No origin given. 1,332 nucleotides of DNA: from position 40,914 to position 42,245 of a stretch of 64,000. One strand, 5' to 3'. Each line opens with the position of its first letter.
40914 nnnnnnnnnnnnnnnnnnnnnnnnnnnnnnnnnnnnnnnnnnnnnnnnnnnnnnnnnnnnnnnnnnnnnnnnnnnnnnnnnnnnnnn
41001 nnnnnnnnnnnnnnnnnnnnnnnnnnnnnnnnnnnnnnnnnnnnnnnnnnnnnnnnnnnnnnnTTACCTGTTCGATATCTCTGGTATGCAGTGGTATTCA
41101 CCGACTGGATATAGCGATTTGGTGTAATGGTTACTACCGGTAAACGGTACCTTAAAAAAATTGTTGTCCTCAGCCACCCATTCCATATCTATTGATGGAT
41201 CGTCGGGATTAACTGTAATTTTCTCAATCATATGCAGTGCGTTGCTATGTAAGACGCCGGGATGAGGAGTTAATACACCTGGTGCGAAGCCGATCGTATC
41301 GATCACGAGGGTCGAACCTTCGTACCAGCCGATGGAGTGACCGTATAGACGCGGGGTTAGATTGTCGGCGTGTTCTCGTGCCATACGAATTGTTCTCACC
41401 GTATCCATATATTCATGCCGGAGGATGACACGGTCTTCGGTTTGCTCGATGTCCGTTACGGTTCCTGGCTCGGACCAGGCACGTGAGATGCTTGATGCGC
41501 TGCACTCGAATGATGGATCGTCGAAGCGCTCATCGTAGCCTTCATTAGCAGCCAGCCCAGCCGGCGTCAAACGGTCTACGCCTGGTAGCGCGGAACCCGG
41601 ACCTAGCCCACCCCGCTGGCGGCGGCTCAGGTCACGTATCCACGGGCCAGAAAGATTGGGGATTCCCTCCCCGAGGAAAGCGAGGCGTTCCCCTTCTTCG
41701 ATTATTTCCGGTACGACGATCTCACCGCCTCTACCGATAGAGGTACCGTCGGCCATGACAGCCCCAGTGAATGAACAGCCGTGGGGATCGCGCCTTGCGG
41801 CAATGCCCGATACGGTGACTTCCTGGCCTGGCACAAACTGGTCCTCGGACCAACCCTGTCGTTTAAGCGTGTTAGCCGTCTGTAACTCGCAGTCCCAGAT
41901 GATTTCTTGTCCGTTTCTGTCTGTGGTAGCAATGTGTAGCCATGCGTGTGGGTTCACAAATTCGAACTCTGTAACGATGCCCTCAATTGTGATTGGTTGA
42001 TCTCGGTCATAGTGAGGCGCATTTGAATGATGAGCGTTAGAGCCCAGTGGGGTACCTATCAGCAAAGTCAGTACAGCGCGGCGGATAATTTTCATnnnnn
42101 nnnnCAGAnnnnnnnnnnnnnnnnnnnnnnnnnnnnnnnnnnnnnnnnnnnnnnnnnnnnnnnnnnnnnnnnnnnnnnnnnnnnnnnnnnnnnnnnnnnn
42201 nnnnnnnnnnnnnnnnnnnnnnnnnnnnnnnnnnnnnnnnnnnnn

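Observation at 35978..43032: Seven-gene, fully exported locus built around four paralogous His-His-N-terminus proteins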

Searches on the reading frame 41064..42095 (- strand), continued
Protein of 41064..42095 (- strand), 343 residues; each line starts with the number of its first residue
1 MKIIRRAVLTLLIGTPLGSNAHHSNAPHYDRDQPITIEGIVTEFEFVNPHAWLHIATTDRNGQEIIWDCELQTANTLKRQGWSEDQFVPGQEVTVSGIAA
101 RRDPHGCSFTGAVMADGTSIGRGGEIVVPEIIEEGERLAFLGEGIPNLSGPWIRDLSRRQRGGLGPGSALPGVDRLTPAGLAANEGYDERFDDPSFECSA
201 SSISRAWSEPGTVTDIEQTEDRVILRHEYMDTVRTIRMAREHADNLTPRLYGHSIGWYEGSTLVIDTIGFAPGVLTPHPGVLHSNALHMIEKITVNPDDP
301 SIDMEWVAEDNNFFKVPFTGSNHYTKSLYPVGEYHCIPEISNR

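Call 87: get_annotated_region(hit=H2, flank=8000)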
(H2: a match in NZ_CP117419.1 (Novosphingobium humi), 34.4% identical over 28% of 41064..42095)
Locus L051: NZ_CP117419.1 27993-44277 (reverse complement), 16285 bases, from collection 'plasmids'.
description: Novosphingobium humi strain KACC 19094 plasmid unnamed2, complete sequence
organism: Novosphingobium humi (NCBI taxid 2282397)
taxonomy: Bacteria; Pseudomonadota; Alphaproteobacteria; Sphingomonadales; Sphingomonadaceae; Novosphingobium; Novosphingobium humi
host: -; source: Single cell,Soil from military shooting range; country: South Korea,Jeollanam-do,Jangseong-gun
typing (MOB-suite, as given by PLSDB): non-mobilizable
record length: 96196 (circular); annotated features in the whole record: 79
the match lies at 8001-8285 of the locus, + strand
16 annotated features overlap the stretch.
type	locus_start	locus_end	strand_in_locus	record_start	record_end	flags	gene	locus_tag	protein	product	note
CDS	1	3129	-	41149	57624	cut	-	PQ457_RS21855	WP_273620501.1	Ig-like domain-containing protein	-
CDS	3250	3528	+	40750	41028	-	-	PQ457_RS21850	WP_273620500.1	hypothetical protein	-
CDS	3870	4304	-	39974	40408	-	-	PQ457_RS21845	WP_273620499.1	hypothetical protein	-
CDS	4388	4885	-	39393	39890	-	-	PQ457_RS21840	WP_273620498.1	DUF6644 family protein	-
CDS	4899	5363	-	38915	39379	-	-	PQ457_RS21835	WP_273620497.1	DUF6644 family protein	-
CDS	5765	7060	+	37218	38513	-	-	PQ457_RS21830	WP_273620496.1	hypothetical protein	-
CDS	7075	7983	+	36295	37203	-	-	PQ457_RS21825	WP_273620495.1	hypothetical protein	-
CDS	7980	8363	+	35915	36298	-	-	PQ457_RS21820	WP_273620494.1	DUF6152 family protein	-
CDS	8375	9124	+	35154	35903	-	-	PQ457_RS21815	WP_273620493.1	TetR/AcrR family transcriptional regulator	GO:0006355 - regulation of DNA-templated transcription [Evidence IEA]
CDS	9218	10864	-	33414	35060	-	-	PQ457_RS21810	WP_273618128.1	electron transfer flavoprotein-ubiquinone oxidoreductase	GO:0022900 - electron transport chain [Evidence IEA]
CDS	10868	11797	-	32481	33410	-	-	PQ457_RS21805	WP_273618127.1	FAD-binding protein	-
CDS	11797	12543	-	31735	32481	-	-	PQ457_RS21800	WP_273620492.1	electron transfer flavoprotein subunit beta/FixA family protein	-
CDS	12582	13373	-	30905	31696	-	-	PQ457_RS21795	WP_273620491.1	enoyl-CoA hydratase-related protein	-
CDS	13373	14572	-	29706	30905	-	bktB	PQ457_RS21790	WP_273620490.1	beta-ketothiolase BktB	-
CDS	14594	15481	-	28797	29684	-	mmsB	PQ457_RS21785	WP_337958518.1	3-hydroxyisobutyrate dehydrogenase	GO:0006574 - valine catabolic process [Evidence IEA]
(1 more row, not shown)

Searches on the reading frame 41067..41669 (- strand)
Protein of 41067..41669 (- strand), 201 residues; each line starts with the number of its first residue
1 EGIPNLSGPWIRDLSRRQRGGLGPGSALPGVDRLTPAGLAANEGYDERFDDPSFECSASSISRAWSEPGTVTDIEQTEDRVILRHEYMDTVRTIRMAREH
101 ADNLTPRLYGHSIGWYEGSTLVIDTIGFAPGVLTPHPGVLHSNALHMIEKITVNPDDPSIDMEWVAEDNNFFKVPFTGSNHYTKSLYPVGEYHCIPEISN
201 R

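Call 45: search_solved_structures(query=A4, max_evalue=10, show_alignments=2)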
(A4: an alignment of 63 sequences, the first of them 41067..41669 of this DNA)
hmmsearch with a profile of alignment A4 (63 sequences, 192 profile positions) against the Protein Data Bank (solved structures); distinct sequences matched with E-value up to 10: 1.
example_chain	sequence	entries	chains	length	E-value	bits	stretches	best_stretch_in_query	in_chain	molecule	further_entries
2e28_A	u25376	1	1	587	0.56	12.8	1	58-107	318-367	Pyruvate kinase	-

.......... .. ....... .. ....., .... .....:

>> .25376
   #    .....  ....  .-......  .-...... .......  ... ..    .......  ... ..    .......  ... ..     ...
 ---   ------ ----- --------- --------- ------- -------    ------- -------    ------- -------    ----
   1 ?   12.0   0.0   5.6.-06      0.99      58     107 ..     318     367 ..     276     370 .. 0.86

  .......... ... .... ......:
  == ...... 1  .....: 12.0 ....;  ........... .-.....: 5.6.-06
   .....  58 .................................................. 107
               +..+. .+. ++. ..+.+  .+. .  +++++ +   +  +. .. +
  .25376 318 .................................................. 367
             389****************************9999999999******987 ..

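Call 46: search_protein_families(library=pfam, alignment_id=A4, max_evalue=1)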
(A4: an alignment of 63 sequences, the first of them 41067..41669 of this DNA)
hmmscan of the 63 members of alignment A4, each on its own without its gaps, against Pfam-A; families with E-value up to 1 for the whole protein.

A. member 1, window:41067-41669:- (201 aa): 0 families

B. families by the number of members that match (of 63 scanned): 11 families
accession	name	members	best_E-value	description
PF03574.21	Peptidase_S48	2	0.15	Peptidase family S48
PF24288.1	DUF7476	1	0.016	Family of unknown function (DUF7476)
PF07409.17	GP46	1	0.068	Phage protein GP46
PF18603.7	LAL_C2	1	0.08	L-amino acid ligase C-terminal domain 2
PF12538.13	FtsK_SpoIIIE_N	1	0.084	DNA transporter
PF03955.20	Adeno_PIX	1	0.15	Adenovirus hexon-associated protein (IX)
PF19347.4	DUF5925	1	0.15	Domain of unknown function (DUF5925)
PF20437.3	LonC_helical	1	0.16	Lon-like LonC helical domain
PF01653.23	DNA_ligase_aden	1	0.22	NAD-dependent DNA ligase adenylation domain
PF25406.1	PH_31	1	0.26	PH-like domain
PF25477.1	RESC1_2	1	0.28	RESC1/2 CYTH-like domain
